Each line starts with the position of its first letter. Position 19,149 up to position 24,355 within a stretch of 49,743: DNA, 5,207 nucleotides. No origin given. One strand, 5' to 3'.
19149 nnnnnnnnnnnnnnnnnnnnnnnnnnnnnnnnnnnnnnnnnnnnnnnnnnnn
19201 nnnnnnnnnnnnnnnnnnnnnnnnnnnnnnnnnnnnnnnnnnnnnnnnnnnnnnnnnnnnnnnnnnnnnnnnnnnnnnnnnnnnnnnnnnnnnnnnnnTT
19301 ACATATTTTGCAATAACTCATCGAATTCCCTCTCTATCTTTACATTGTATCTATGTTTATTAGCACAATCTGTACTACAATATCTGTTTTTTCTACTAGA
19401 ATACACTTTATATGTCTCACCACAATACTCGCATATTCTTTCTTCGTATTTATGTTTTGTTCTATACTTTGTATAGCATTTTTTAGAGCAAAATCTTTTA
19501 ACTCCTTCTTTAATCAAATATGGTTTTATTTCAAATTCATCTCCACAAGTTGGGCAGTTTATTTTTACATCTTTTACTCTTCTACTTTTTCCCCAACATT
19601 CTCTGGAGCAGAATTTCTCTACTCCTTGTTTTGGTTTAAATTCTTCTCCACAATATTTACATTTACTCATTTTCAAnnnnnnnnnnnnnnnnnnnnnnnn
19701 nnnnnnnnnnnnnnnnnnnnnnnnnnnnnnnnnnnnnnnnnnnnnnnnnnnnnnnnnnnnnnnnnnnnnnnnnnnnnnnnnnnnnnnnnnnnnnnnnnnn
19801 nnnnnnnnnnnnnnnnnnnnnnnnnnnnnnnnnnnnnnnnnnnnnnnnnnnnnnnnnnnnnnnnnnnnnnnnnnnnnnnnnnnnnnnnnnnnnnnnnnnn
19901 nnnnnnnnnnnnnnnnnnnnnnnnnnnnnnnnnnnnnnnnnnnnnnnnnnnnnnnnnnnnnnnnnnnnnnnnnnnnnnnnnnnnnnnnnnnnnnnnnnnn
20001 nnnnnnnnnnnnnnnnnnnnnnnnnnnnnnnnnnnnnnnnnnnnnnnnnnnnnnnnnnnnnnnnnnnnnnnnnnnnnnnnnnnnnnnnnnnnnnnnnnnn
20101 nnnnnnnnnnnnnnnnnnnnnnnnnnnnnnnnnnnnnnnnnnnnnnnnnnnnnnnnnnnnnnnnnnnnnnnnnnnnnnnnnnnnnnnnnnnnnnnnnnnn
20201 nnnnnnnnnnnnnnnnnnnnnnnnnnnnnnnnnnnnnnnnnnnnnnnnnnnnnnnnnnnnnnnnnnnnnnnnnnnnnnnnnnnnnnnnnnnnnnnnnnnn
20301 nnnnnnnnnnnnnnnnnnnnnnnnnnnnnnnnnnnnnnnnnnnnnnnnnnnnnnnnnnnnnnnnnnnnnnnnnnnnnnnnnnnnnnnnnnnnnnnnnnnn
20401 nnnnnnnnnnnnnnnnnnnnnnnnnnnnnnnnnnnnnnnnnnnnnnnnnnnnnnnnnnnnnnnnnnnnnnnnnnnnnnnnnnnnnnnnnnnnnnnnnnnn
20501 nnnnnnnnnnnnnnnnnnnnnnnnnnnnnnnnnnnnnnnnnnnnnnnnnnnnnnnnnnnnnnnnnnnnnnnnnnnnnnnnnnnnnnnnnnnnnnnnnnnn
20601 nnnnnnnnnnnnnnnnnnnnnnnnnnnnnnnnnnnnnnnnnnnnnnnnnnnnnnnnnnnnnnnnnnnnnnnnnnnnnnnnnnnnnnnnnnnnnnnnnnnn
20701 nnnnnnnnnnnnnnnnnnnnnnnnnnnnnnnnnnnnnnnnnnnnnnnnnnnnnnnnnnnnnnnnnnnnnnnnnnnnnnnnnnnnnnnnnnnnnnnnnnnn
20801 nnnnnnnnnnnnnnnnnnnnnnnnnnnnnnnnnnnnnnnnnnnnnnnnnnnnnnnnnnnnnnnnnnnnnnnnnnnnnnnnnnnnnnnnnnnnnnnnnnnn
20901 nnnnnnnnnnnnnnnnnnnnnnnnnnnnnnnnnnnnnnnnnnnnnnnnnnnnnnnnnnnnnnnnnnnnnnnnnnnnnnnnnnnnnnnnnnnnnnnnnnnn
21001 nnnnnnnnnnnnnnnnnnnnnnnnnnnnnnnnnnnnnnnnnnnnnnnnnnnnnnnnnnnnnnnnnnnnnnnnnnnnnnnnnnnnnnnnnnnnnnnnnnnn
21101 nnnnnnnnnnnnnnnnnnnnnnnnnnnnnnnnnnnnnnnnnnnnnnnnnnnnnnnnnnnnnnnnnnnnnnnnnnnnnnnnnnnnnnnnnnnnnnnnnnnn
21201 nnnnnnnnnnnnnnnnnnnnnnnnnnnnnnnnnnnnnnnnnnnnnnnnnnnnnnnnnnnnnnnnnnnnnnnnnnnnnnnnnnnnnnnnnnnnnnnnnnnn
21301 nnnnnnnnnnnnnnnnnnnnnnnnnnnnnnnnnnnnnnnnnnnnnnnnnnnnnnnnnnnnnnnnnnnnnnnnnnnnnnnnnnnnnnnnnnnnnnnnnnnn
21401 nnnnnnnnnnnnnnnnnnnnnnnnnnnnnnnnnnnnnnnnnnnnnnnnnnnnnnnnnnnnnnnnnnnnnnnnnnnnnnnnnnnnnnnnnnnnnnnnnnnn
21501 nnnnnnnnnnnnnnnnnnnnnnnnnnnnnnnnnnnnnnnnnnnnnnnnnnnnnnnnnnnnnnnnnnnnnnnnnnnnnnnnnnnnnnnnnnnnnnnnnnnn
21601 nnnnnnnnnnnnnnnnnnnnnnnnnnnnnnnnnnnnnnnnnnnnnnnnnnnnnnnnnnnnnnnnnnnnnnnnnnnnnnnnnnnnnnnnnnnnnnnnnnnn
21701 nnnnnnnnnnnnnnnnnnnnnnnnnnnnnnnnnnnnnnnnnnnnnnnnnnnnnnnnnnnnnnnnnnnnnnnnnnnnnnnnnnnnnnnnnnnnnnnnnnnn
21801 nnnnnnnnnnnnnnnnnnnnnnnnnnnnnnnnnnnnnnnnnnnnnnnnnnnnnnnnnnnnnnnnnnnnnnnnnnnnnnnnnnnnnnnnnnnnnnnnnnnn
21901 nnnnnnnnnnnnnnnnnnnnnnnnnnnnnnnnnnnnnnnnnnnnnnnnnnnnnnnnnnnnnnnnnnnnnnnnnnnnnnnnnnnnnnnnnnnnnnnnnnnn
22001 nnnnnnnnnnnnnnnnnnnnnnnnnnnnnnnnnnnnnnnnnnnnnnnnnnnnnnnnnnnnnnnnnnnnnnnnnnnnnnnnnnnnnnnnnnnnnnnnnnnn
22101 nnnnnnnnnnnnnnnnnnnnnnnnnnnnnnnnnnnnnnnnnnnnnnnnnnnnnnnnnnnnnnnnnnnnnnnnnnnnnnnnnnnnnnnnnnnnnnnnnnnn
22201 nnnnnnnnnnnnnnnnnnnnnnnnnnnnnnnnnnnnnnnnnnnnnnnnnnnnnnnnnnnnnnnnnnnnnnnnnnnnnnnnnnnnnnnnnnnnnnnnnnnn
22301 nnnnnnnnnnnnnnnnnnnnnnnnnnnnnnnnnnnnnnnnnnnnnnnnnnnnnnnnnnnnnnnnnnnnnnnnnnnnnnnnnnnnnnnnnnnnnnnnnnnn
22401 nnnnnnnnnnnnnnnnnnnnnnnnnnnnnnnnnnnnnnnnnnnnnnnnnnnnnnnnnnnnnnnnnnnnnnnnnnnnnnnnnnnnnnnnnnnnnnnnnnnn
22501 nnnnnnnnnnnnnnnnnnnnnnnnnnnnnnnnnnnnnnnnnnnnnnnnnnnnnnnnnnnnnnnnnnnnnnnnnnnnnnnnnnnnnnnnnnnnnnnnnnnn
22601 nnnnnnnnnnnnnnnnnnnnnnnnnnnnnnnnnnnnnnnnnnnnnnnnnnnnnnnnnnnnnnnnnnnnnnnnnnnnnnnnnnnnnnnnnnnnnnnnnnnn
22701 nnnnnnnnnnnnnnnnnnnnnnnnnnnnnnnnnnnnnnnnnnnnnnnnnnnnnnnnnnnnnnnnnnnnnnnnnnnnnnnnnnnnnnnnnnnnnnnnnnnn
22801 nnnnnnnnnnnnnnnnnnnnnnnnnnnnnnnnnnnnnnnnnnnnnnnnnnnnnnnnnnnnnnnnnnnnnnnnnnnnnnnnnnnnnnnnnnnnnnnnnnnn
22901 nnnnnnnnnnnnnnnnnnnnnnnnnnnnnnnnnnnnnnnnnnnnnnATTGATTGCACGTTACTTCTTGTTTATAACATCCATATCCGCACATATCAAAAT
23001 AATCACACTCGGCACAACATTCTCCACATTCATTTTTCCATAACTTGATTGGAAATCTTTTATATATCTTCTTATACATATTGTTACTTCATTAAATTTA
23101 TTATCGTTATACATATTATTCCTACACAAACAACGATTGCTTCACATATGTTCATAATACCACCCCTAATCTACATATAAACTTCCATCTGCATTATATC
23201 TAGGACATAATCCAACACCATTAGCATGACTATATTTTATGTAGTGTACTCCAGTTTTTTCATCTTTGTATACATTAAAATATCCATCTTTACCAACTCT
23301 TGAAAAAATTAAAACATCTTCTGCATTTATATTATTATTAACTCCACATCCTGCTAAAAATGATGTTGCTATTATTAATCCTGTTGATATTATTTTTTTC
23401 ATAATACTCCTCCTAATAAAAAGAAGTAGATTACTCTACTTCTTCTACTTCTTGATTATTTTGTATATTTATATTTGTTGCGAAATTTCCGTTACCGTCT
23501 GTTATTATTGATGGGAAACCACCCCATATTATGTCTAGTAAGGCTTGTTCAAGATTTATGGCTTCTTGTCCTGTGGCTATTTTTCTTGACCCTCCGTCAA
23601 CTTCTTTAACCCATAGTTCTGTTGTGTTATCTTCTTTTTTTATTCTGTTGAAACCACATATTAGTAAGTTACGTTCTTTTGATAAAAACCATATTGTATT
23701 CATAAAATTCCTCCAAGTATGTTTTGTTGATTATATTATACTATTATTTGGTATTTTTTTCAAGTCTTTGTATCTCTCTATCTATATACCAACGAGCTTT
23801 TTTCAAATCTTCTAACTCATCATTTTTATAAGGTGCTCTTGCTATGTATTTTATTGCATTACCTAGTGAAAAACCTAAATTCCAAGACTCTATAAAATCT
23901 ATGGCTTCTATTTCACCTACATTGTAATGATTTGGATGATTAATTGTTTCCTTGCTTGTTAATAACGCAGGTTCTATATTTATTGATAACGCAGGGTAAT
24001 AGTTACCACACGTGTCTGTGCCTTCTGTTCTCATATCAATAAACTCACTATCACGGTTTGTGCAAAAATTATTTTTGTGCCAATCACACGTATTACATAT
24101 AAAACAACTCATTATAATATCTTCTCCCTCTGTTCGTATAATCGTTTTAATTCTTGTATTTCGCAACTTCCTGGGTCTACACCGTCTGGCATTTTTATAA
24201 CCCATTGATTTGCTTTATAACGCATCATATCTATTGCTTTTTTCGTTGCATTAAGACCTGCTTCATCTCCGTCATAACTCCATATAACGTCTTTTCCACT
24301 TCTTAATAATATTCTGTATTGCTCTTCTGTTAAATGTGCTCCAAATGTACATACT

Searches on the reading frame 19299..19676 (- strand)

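Call 46: search_protein_families(library=pfam, proteins=[window:19299-19676:-], max_evalue=0.001)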
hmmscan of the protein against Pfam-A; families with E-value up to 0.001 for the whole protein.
window:19299-19676:- (125 aa): 2 families
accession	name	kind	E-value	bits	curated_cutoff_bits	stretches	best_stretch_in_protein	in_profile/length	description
PF06467.20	zf-FCS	-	6.7e-07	29.5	22.4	0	37-71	3-39/39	MYM-type Zinc finger with FCS sequence motif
PF13913.12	zf-C2HC_2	-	0.00098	19.2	27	0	3-16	2-15/25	zinc-finger of a C2HC-type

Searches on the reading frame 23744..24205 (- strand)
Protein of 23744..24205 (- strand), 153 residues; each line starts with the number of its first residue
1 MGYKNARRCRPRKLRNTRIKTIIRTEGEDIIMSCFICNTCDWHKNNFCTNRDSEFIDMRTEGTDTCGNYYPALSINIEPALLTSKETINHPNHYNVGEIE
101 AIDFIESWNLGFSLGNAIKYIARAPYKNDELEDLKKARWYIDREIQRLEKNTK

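Call 46: search_protein_families(library=pfam, proteins=[window:23744-24205:-], max_evalue=0.001)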
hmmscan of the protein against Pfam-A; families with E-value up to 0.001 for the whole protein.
window:23744-24205:- (153 aa): 1 family
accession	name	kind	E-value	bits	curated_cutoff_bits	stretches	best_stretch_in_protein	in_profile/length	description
PF11753.13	DUF3310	-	5.5e-21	74.8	24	1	88-142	1-60/60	Protein of unknwon function (DUF3310)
